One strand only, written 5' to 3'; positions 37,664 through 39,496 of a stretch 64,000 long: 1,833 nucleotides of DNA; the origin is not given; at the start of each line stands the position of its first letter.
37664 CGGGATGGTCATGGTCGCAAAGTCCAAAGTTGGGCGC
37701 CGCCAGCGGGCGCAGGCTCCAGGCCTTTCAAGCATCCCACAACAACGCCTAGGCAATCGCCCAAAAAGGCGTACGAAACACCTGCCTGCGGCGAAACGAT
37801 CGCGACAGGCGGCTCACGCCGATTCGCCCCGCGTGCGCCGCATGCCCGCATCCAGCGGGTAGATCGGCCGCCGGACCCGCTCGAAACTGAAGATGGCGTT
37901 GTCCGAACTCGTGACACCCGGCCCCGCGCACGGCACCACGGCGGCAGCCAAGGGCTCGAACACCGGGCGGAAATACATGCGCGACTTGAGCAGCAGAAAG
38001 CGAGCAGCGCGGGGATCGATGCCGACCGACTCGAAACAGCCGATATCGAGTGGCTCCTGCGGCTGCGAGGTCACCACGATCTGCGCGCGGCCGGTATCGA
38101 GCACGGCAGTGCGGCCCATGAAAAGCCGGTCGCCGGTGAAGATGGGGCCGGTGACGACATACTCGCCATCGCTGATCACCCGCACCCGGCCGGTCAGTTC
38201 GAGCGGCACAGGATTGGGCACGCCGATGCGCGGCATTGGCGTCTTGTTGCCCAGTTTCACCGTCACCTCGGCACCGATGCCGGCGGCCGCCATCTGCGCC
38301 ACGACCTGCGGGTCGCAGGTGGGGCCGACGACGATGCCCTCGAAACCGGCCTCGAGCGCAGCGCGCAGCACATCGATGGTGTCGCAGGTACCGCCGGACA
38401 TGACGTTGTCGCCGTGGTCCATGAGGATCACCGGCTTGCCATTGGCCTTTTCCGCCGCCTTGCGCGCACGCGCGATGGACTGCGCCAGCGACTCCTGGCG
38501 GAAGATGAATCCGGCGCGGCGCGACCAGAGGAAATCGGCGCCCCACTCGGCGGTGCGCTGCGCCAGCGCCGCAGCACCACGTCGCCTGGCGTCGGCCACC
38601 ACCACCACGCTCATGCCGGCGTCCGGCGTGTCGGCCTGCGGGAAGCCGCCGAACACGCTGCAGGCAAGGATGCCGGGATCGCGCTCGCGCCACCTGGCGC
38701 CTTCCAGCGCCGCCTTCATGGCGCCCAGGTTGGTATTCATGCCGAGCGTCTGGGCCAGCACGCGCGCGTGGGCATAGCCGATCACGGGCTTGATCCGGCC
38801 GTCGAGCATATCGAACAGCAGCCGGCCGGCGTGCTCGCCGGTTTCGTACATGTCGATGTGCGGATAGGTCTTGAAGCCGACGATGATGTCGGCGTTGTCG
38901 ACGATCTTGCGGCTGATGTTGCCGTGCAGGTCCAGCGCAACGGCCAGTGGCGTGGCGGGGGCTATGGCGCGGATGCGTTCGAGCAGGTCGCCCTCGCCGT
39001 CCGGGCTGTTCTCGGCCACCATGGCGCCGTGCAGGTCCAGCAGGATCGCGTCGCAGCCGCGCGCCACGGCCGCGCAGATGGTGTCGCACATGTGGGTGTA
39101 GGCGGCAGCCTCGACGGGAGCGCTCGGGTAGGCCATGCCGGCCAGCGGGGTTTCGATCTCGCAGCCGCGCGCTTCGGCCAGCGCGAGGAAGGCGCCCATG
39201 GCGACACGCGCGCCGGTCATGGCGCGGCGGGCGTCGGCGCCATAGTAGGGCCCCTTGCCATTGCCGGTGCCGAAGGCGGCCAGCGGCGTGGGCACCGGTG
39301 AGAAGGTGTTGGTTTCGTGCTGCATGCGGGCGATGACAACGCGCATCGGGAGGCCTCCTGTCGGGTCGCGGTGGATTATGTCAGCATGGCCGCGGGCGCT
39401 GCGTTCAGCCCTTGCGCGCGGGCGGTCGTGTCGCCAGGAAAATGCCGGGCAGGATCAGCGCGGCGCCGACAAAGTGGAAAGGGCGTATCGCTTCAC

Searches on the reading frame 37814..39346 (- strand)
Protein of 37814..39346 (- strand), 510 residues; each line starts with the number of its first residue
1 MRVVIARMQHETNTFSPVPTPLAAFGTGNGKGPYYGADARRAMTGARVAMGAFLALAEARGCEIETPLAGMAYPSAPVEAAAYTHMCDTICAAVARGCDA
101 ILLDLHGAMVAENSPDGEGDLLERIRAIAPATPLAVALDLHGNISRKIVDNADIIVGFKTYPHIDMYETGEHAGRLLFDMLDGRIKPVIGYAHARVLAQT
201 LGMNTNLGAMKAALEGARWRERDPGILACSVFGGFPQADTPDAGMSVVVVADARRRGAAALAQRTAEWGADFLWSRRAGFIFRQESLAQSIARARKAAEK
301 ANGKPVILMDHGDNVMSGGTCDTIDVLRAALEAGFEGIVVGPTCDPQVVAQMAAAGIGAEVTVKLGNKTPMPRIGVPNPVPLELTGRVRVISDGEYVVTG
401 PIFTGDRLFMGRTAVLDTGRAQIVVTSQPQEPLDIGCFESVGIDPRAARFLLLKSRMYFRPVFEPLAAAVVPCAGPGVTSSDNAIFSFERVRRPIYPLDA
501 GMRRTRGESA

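Call 9: search_protein_families(library=pfam, proteins=[window:37814-39346:-], max_evalue=0.01)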
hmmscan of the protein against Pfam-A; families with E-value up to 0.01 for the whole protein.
window:37814-39346:- (510 aa): 3 families
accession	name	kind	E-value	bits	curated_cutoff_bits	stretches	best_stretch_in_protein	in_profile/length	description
PF07364.17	DUF1485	-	4.1e-89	299.1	22.8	1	2-294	1-289/290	Metallopeptidase family M81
PF07171.17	MlrC_C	-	5.4e-51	173.8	27.2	1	308-490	1-178/178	MlrC C-terminus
PF19973.4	TCAD7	-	0.0096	16.5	24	0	120-157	48-85/109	Ternary complex associated domain 7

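Call 10: search_protein_families(library=ncbifam, proteins=[window:37814-39346:-], max_evalue=0.01)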
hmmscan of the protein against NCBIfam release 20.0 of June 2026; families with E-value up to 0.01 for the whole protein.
window:37814-39346:- (510 aa): 1 family
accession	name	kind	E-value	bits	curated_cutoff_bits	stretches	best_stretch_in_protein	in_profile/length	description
NF041767.1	micro_ase_MlrC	exception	7.6e-53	179.7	999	1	1-500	29-506/511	microcystinase MlrC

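Call 59: search_solved_structures(query=window:37814-39346:-, max_evalue=0.001)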
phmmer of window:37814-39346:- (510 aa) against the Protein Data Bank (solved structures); distinct sequences matched with E-value up to 0.001: 2.
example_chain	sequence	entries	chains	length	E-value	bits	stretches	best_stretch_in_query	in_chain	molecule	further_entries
7ylq_A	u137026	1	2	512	7.9e-47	163.4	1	1-500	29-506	Microcystinase C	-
3iuu_A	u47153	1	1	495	1.2e-45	159.6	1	3-500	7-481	Putative metallopeptidase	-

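Call 60: find_homologous_proteins(query=window:37814-39346:-)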
Query window:37814-39346:- (510 aa): 7733 proteins with E <= 0.001 among 8000 candidates; the best 120 are listed.
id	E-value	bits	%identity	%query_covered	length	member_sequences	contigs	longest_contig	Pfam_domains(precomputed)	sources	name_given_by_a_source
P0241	0.0e+0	1068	93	100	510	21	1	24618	PF07364.18,PF07171.18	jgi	-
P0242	2.3e-294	995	88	98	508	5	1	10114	PF07364.18,PF07171.18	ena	-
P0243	1.2e-288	976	85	99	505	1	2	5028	PF07364.18,PF07171.18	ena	-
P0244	7.2e-285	964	84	99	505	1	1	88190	PF07364.18,PF07171.18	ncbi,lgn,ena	-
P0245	2.2e-283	959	85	99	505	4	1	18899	PF07364.18,PF07171.18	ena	-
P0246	7.0e-282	954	85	99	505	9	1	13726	PF07364.18,PF07171.18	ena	-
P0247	1.5e-280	949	83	99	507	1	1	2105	PF07364.18,PF07171.18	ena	-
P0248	8.4e-280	947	85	98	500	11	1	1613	PF07364.18,PF07171.18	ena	-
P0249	1.3e-279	946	84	98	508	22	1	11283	PF07364.18,PF07171.18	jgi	-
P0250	6.6e-279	944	85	98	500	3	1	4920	PF07364.18,PF07171.18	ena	-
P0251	3.4e-276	935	82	99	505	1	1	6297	PF07364.18,PF07171.18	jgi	jgi:microcystin degradation protein MlrC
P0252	4.0e-275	931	83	99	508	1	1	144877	PF07364.18,PF07171.18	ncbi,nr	ncbi:MAG: M81 family metallopeptidase [Burkholderiales bacterium]|nr:M81 family metallopeptidase [Bu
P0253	4.9e-274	928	82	99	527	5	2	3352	PF07364.18,PF07171.18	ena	-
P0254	6.9e-273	924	80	98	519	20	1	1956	PF07364.18,PF07171.18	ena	-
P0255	9.5e-273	924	80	99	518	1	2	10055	PF07364.18,PF07171.18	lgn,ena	-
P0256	1.7e-269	913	80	98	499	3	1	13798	PF07364.18,PF07171.18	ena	-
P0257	3.8e-267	905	80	98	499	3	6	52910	PF07364.18,PF07171.18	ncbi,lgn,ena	-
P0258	3.7e-265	898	80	98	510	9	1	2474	PF07364.18,PF07171.18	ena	-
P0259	1.1e-264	897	81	98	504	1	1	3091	PF07364.18,PF07171.18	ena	-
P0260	1.4e-264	897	79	98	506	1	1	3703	PF07364.18,PF07171.18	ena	-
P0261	3.8e-264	895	79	99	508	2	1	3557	PF07364.18,PF07171.18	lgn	-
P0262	1.5e-260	883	79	98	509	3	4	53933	PF07364.18,PF07171.18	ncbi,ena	-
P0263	5.3e-260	881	78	98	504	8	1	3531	PF07364.18,PF07171.18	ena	-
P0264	6.4e-256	868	79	98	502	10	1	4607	PF07364.18,PF07171.18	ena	-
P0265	5.8e-253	858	79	98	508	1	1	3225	PF07364.18,PF07171.18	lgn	-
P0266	5.8e-243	825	75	98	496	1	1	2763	PF07364.18,PF07171.18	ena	-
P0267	9.7e-241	818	75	98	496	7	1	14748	PF07364.18,PF07171.18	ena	-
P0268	2.2e-237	807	74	98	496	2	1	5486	PF07364.18,PF07171.18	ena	-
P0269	8.0e-236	802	72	98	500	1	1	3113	PF07364.18,PF07171.18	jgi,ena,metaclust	metaclust:\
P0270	1.2e-235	801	72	98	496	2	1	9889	PF07364.18,PF07171.18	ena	-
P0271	3.3e-235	800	72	98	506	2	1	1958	PF07364.18,PF07171.18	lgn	-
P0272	9.4e-235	798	72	98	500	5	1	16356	PF07364.18,PF07171.18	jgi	jgi:microcystin degradation protein MlrC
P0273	1.7e-234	797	71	98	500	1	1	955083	PF07364.18,PF07171.18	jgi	jgi:microcystin degradation protein MlrC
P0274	3.9e-234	796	71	98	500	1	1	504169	PF07364.18,PF07171.18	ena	-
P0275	4.5e-234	796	72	98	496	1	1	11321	PF07364.18,PF07171.18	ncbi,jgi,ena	jgi:microcystin degradation protein MlrC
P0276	6.4e-233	792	71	98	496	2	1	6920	PF07364.18,PF07171.18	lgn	-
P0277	1.2e-232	791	72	98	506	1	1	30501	PF07364.18,PF07171.18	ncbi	ncbi:MAG: M81 family metallopeptidase [Burkholderiales bacterium]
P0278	3.6e-218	743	69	98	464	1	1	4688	PF07364.18,PF07171.18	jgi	jgi:microcystin degradation protein MlrC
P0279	3.0e-210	717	77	81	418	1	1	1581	PF07364.18,PF07171.18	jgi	jgi:microcystin degradation protein MlrC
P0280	4.4e-202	690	65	98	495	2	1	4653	PF07364.18,PF07171.18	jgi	jgi:microcystin degradation protein MlrC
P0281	1.4e-199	682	74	81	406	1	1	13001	PF07364.18,PF07171.18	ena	-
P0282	1.9e-198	678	64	98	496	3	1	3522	PF07364.18,PF07171.18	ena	-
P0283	7.2e-196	670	63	98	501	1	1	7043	PF07364.18,PF07171.18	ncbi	-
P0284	7.0e-188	644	62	98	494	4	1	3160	PF07364.18,PF07171.18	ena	-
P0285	4.3e-187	641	74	78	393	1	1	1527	PF07364.18,PF07171.18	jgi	jgi:microcystin degradation protein MlrC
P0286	4.9e-187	641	62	98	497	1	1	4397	PF07364.18,PF07171.18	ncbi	-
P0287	1.3e-186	639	60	98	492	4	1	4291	PF07364.18,PF07171.18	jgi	-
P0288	6.2e-186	637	60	98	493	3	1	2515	PF07364.18,PF07171.18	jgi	-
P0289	1.2e-185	636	61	98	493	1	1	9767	PF07364.18,PF07171.18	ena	-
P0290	1.3e-185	636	62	98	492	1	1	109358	PF07364.18,PF07171.18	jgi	jgi:microcystin degradation protein MlrC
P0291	2.1e-185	635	62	98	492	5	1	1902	PF07364.18,PF07171.18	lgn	-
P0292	3.3e-185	635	61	98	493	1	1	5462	PF07364.18,PF07171.18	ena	-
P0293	1.3e-184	633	61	98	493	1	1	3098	PF07364.18,PF07171.18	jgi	jgi:microcystin degradation protein MlrC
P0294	2.1e-184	632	61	98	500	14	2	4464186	PF07364.18,PF07171.18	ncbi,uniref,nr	ncbi:hypothetical protein PATSB16_38350 [Pandoraea thiooxydans]|uniref:Microcystinase C n=1 Tax=Pand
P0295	2.8e-184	632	60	98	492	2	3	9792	PF07364.18,PF07171.18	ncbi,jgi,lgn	jgi:microcystin degradation protein MlrC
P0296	6.8e-184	630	61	98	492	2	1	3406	PF07364.18,PF07171.18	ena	-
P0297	1.1e-183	630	61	98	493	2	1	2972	PF07364.18,PF07171.18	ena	-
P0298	2.3e-183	629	61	98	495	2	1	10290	PF07364.18,PF07171.18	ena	-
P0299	4.1e-183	628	60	98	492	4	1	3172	PF07364.18,PF07171.18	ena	-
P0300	4.2e-183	628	60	98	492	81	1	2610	PF07364.18,PF07171.18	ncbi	-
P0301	1.3e-182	626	59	98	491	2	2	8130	PF07364.18,PF07171.18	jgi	jgi:microcystin degradation protein MlrC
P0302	1.3e-182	626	59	98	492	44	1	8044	PF07364.18,PF07171.18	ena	-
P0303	1.6e-182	626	61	98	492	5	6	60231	PF07364.18,PF07171.18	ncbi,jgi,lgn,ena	-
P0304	4.1e-182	625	61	98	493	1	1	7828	PF07364.18,PF07171.18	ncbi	-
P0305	6.8e-182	624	60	98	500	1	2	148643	PF07364.18,PF07171.18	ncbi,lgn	-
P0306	7.0e-182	624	61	98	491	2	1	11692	PF07364.18,PF07171.18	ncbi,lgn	-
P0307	8.4e-182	624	61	98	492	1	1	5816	PF07364.18,PF07171.18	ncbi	-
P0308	1.4e-181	623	60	98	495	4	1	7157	PF07364.18,PF07171.18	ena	-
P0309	2.0e-181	622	60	98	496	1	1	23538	PF07364.18,PF07171.18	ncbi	-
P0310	2.2e-181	622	60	98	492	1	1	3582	PF07364.18,PF07171.18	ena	-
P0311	3.2e-181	622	61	98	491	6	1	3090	PF07364.18,PF07171.18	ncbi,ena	-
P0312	3.5e-181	622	60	98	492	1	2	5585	PF07364.18,PF07171.18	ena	-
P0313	5.7e-181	621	60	98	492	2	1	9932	PF07364.18,PF07171.18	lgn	-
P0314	5.9e-181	621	60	98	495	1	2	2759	PF07364.18,PF07171.18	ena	-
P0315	1.1e-180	620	60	98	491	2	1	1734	PF07364.18,PF07171.18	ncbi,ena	-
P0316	8.6e-180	617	60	98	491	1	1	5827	PF07364.18,PF07171.18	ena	-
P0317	1.1e-179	617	60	98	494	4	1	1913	PF07364.18,PF07171.18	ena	-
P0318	1.8e-179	616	59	98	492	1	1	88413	PF07364.18,PF07171.18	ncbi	-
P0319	4.6e-179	615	59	98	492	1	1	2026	PF07364.18,PF07171.18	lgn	-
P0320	7.4e-179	614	59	98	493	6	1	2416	PF07364.18,PF07171.18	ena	-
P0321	8.0e-179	614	60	98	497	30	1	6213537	PF07364.18,PF07171.18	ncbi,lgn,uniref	ncbi:M81 family metallopeptidase [Variovorax sp. LjRoot84]|uniref:M81 family metallopeptidase n=1 Ta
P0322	3.7e-178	612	59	98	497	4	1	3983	PF07364.18,PF07171.18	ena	-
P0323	5.4e-178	611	60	98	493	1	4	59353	PF07364.18,PF07171.18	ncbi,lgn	-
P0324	7.3e-178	611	59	98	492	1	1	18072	PF07364.18,PF07171.18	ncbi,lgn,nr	ncbi:MAG: microcystin degradation protein MlrC [Betaproteobacteria bacterium]|nr:microcystin degrada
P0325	9.4e-178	610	59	98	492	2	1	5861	PF07364.18,PF07171.18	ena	-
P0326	1.5e-177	610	60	98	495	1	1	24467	PF07364.18,PF07171.18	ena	-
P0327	3.3e-177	608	60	98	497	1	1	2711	PF07364.18,PF07171.18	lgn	-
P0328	4.8e-177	608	59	98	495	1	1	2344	PF07364.18,PF07171.18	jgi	jgi:microcystin degradation protein MlrC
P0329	1.0e-176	607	59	98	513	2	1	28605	PF07364.18,PF07171.18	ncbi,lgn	-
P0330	1.9e-176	606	60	98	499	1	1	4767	PF07364.18,PF07171.18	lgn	-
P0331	3.4e-176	605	58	98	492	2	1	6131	PF07364.18,PF07171.18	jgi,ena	-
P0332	4.4e-176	605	59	98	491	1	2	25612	PF07364.18,PF07171.18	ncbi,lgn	ncbi:MAG: M81 family metallopeptidase [Burkholderiales bacterium]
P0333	4.2e-175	601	58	98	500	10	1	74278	PF07364.18,PF07171.18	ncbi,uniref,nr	ncbi:M81 family metallopeptidase [Microvirga pakistanensis]|uniref:M81 family metallopeptidase n=2 T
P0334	4.2e-175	601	59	98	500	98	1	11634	PF07364.18,PF07171.18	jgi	jgi:microcystin degradation protein MlrC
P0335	4.8e-175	601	58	98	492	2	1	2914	PF07364.18,PF07171.18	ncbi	ncbi:MAG: M81 family metallopeptidase [Burkholderiales bacterium]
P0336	5.7e-175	601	59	98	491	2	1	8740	PF07364.18,PF07171.18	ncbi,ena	-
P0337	1.3e-174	600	57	98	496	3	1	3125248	PF07364.18,PF07171.18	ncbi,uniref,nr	ncbi:M81 family metallopeptidase [Paraburkholderia sp. ZP32-5]|uniref:M81 family metallopeptidase n=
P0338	2.5e-174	599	59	98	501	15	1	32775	PF07364.18,PF07171.18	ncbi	-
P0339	2.8e-174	599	59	98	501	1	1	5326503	PF07364.18,PF07171.18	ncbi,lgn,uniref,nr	ncbi:microcystin degradation protein MlrC [Pandoraea apista]|uniref:M81 family metallopeptidase n=1 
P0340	3.3e-174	598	58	98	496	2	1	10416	PF07364.18,PF07171.18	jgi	jgi:microcystin degradation protein MlrC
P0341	3.7e-174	598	59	98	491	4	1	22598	PF07364.18,PF07171.18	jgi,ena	-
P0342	1.1e-173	597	59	98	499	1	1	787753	PF07364.18,PF07171.18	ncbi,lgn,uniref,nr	ncbi:microcystin degradation protein MlrC [Pandoraea horticolens]|uniref:Microcystinase C n=1 Tax=Pa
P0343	1.3e-173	597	57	99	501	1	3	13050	PF07364.18,PF07171.18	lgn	-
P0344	1.7e-173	596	56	99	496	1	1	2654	PF07364.18,PF07171.18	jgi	-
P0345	1.7e-173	596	58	98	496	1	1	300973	PF07364.18,PF07171.18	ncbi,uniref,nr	ncbi:microcystin degradation protein MlrC [Burkholderia sp. SRS-W-2-2016]|uniref:M81 family metallop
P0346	2.9e-173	595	57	98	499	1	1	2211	PF07364.18,PF07171.18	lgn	-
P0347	3.2e-173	595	58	98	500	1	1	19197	PF07364.18,PF07171.18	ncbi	-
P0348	8.4e-173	594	58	98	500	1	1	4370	PF07364.18,PF07171.18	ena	-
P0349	9.6e-173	594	58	99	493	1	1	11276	PF07364.18,PF07171.18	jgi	-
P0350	1.9e-172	593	56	98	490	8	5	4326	PF07364.18,PF07171.18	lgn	-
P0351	3.0e-172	592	57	98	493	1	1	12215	PF07364.18,PF07171.18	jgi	-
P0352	3.3e-172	592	58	98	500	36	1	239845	PF07364.18,PF07171.18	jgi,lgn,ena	jgi:microcystin degradation protein MlrC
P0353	3.7e-172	592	58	98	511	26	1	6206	PF07364.18,PF07171.18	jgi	-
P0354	1.2e-171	590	57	98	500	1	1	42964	PF07364.18,PF07171.18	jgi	jgi:microcystin degradation protein MlrC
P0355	1.2e-171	590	58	99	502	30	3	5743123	PF07364.18,PF07171.18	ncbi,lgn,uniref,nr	ncbi:M81 family metallopeptidase [Pandoraea sputorum]|uniref:Microcystinase C n=1 Tax=Pandoraea sput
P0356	1.5e-171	590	57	98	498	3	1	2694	PF07364.18,PF07171.18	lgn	-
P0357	1.7e-171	590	57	99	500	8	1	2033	PF07364.18,PF07171.18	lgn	-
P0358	2.2e-171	589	58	98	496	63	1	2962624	PF07364.18,PF07171.18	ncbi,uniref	ncbi:microcystin degradation protein MlrC [Paraburkholderia youngii]|uniref:M81 family metallopeptid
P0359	2.8e-171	589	58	98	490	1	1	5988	PF07364.18,PF07171.18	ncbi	ncbi:MAG TPA: M81 family metallopeptidase [Albitalea sp.]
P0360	3.2e-171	589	56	98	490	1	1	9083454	PF07364.18,PF07171.18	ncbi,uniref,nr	ncbi:M81 family metallopeptidase [Bradyrhizobium prioriisuperbiae]|uniref:M81 family metallopeptidas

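Call 61: find_encoding_contigs(protein=P0244, flank=7000, max_places=2)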
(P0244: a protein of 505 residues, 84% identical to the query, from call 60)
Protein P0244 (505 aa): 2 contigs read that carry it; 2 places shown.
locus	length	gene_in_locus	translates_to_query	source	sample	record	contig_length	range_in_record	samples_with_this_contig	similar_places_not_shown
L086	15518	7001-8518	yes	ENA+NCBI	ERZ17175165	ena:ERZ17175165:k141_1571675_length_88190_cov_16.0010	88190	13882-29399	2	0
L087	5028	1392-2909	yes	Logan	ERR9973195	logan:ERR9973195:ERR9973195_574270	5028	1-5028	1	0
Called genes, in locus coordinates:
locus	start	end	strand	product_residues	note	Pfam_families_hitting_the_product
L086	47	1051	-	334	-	PF03401:TctC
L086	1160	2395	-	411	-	PF01266:DAO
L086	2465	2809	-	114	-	-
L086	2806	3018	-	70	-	PF04255:DUF433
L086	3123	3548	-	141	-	PF01850:PIN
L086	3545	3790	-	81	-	PF02604:PhdYeFM_antitox (faint)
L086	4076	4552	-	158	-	PF12802:MarR_2 (weak), PF13404:HTH_AsnC-type, PF13412:HTH_24, PF08279:HTH_11 (weak), PF01037:AsnC_trans_reg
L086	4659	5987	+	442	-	PF00202:Aminotran_3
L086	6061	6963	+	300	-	PF00892:EamA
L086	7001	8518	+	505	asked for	PF07364:DUF1485, PF07171:MlrC_C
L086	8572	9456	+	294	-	PF02653:BPD_transp_2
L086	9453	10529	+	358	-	PF02653:BPD_transp_2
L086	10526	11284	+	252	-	PF00005:ABC_tran, PF13304:AAA_21 (faint), PF12399:BCA_ABC_TP_C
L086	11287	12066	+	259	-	PF00005:ABC_tran, PF13304:AAA_21 (faint)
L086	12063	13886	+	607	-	PF00501:AMP-binding, PF23562:AMP-binding_C_3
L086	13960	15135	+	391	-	PF13433:Peripla_BP_5, PF13458:Peripla_BP_6, PF01094:ANF_receptor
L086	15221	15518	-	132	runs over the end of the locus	PF01850:PIN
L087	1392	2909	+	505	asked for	PF07364:DUF1485, PF07171:MlrC_C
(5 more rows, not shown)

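Call 62: find_encoding_contigs(protein=P0273, flank=7000, max_places=2)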
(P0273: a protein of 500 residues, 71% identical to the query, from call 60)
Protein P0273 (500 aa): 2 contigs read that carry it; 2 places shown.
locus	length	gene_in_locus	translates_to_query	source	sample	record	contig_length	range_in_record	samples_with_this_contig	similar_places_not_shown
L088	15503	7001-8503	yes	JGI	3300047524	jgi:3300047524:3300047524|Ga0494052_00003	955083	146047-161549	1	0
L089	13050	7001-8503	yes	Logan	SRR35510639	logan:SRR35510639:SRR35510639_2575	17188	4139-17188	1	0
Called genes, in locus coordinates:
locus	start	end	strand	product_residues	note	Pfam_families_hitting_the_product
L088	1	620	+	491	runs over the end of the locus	PF00202:Aminotran_3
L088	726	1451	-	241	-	PF00392:GntR, PF07729:FCD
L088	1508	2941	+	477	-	PF00903:Glyoxalase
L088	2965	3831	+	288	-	PF01557:FAA_hydrolase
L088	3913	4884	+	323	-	PF03401:TctC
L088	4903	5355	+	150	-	PF11578:DUF3237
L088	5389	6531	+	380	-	PF03435:Sacchrp_dh_NADP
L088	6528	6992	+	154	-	PF10027:DUF2269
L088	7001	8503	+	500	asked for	PF07364:DUF1485, PF07171:MlrC_C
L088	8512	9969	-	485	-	PF08448:PAS_4 (faint), PF13426:PAS_9 (faint), PF00990:GGDEF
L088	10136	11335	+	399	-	-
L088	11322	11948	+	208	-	PF13640:2OG-FeII_Oxy_3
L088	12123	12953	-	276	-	PF02569:Pantoate_ligase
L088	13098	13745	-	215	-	PF01712:dNK, PF02223:Thymidylate_kin (weak), PF13238:AAA_18 (weak), PF13671:AAA_33 (faint)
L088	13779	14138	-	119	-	PF04342:DMT_6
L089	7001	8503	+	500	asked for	PF07364:DUF1485, PF07171:MlrC_C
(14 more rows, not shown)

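Call 63: find_encoding_contigs(protein=P0294, flank=7000, max_places=2)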
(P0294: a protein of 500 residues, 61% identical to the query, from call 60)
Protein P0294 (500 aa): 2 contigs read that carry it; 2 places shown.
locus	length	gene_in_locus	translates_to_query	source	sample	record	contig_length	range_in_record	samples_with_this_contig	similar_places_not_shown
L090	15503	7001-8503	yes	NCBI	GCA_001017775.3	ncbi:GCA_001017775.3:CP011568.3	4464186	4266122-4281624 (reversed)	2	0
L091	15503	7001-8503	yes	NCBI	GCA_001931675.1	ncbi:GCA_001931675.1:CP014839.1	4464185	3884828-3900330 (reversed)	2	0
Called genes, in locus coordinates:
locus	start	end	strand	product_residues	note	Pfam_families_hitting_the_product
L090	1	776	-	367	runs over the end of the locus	PF02653:BPD_transp_2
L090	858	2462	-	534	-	PF02653:BPD_transp_2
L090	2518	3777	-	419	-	PF13433:Peripla_BP_5, PF13458:Peripla_BP_6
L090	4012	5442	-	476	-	PF00392:GntR, PF00155:Aminotran_1_2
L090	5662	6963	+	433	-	PF00202:Aminotran_3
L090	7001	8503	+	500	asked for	PF07364:DUF1485, PF07171:MlrC_C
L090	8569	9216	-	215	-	PF01470:Peptidase_C15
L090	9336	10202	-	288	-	PF00126:HTH_1, PF03466:LysR_substrate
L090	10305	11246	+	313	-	PF03547:Mem_trans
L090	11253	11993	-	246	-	PF03746:LamB_YcsF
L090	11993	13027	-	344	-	PF02626:CT_A_B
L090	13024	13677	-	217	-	PF02682:CT_C_D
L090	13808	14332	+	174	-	PF13463:HTH_27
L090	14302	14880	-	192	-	PF01812:5-FTHF_cyc-lig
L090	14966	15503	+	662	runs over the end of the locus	PF14718:SLT_L, PF01464:SLT, PF27553:SLT_superhelical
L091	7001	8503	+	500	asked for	PF07364:DUF1485, PF07171:MlrC_C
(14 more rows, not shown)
